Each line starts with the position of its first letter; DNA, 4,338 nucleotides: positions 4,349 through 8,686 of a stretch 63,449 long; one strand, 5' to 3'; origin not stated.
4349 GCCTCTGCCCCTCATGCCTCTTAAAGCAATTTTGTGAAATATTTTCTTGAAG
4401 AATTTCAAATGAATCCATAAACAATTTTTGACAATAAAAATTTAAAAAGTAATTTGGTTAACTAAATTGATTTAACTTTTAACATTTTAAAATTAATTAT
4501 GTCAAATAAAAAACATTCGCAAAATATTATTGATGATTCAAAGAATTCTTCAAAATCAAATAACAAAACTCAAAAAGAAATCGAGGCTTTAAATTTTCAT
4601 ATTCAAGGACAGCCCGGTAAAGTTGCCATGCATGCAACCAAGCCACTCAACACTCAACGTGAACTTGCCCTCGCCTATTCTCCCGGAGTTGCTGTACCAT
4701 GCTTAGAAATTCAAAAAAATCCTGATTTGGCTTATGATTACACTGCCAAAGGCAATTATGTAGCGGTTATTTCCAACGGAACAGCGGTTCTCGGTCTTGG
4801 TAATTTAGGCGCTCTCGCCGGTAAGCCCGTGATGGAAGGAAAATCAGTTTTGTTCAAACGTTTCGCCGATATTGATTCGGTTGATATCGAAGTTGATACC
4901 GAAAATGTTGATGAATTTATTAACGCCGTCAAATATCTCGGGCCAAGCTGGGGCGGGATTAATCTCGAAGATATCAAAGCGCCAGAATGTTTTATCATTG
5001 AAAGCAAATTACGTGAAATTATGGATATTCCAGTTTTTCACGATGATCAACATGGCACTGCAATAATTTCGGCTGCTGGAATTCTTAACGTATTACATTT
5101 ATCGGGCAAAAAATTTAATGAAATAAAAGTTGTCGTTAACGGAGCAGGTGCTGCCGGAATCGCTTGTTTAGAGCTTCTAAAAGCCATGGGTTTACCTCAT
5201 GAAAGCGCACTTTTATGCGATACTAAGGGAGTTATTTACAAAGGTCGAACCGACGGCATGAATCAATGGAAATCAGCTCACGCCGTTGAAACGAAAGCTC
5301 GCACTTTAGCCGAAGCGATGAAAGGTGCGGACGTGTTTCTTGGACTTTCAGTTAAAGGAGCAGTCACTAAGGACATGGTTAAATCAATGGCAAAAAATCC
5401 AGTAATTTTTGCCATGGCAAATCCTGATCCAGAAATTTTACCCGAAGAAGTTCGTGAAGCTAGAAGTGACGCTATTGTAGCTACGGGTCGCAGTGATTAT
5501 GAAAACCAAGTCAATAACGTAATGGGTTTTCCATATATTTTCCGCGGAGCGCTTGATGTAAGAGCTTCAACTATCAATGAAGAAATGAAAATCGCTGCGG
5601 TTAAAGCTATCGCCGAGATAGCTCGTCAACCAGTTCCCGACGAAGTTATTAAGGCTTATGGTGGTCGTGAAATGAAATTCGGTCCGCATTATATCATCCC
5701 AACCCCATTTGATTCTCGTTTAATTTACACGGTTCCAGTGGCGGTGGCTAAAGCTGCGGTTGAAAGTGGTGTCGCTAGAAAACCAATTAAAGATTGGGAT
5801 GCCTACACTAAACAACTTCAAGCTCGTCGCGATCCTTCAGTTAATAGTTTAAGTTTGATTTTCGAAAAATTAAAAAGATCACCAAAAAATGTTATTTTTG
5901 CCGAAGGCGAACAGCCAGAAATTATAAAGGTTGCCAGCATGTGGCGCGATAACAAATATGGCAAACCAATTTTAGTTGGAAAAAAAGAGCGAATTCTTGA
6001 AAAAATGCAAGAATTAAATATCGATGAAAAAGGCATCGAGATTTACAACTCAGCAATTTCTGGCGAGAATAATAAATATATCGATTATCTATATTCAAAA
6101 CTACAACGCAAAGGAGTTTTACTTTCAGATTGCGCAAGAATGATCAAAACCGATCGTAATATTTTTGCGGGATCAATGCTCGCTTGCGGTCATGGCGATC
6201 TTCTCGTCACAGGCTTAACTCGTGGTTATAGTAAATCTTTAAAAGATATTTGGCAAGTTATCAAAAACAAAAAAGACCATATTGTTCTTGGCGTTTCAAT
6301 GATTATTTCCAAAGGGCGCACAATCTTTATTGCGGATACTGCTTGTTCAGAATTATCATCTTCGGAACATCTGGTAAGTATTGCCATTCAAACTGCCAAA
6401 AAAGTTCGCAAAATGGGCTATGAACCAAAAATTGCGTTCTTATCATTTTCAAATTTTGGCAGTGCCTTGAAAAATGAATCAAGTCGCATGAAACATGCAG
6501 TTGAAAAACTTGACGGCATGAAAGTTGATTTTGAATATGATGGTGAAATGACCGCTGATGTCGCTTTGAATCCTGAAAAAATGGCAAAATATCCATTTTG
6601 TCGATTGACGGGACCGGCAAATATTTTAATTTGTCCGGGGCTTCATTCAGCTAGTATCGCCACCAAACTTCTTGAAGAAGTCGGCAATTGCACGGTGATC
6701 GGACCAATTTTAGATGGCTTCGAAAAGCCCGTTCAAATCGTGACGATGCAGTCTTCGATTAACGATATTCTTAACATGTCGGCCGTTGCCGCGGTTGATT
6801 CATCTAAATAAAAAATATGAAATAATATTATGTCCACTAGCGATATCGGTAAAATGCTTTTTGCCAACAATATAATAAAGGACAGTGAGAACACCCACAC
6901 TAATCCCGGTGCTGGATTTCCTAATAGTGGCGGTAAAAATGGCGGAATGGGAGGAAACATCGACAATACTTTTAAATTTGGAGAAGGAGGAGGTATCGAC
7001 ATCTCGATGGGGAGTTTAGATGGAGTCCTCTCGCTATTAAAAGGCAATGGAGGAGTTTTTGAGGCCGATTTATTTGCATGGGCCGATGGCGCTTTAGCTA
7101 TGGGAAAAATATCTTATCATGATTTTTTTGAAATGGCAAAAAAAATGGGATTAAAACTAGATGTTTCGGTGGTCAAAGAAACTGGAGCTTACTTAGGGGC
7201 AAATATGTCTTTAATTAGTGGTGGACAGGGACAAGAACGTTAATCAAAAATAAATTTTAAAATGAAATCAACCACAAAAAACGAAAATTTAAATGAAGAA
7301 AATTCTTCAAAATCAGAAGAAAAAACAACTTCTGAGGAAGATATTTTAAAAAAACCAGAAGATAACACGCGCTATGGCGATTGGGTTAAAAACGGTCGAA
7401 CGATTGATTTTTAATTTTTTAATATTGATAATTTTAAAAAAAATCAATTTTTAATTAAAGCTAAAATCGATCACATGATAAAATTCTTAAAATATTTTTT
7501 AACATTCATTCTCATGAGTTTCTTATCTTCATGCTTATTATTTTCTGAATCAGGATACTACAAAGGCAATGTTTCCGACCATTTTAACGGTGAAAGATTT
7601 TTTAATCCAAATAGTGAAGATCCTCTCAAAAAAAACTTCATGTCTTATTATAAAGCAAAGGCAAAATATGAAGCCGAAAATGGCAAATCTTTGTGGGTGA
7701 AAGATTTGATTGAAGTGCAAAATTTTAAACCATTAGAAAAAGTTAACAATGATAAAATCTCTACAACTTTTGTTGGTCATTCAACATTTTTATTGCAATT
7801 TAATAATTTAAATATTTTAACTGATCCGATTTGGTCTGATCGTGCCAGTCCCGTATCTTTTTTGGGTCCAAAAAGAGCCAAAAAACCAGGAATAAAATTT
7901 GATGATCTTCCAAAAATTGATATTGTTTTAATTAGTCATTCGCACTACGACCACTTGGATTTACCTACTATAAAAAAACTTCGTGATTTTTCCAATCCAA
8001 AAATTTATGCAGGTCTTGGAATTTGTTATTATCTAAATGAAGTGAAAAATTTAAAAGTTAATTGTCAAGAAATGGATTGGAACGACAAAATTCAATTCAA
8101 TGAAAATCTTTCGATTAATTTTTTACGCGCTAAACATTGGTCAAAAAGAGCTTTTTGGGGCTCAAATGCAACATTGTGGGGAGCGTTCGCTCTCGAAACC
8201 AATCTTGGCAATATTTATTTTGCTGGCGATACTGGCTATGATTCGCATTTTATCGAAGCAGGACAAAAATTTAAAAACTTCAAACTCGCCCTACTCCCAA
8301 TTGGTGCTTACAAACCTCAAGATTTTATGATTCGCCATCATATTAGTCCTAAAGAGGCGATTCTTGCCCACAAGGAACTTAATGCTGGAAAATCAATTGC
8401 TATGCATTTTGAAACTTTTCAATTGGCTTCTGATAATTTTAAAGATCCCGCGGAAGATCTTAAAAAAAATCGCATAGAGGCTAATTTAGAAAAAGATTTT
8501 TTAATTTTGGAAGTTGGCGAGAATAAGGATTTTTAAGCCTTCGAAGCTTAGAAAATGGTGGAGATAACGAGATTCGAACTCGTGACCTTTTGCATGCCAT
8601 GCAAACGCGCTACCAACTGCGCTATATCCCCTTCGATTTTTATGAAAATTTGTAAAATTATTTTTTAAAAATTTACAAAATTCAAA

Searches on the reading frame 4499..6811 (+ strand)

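Call 15: search_protein_families(library=pfam, proteins=[window:4499-6811:+], max_evalue=0.00001)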
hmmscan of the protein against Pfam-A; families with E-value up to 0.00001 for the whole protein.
window:4499-6811:+ (770 aa): 3 families
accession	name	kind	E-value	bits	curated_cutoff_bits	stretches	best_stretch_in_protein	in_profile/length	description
PF01515.24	PTA_PTB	-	9e-77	259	24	1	452-765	4-319/319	Phosphate acetyl/butaryl transferase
PF00390.24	malic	-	2e-28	99.9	23.1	1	41-172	3-182/182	Malic enzyme, N-terminal domain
PF03949.21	Malic_M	-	3.6e-20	72.8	23.5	1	186-378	3-228/258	Malic enzyme, NAD binding domain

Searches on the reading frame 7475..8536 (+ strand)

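Call 15: search_protein_families(library=pfam, proteins=[window:7475-8536:+], max_evalue=0.00001)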
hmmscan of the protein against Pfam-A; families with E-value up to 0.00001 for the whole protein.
window:7475-8536:+ (353 aa): 2 families
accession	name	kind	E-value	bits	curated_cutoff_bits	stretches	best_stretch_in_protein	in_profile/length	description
PF12706.13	Lactamase_B_2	-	4.7e-38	131.2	27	1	113-312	2-200/200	Beta-lactamase superfamily domain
PF13483.12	Lactamase_B_3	-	1e-14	55.3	24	1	98-311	3-160/160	Beta-lactamase superfamily domain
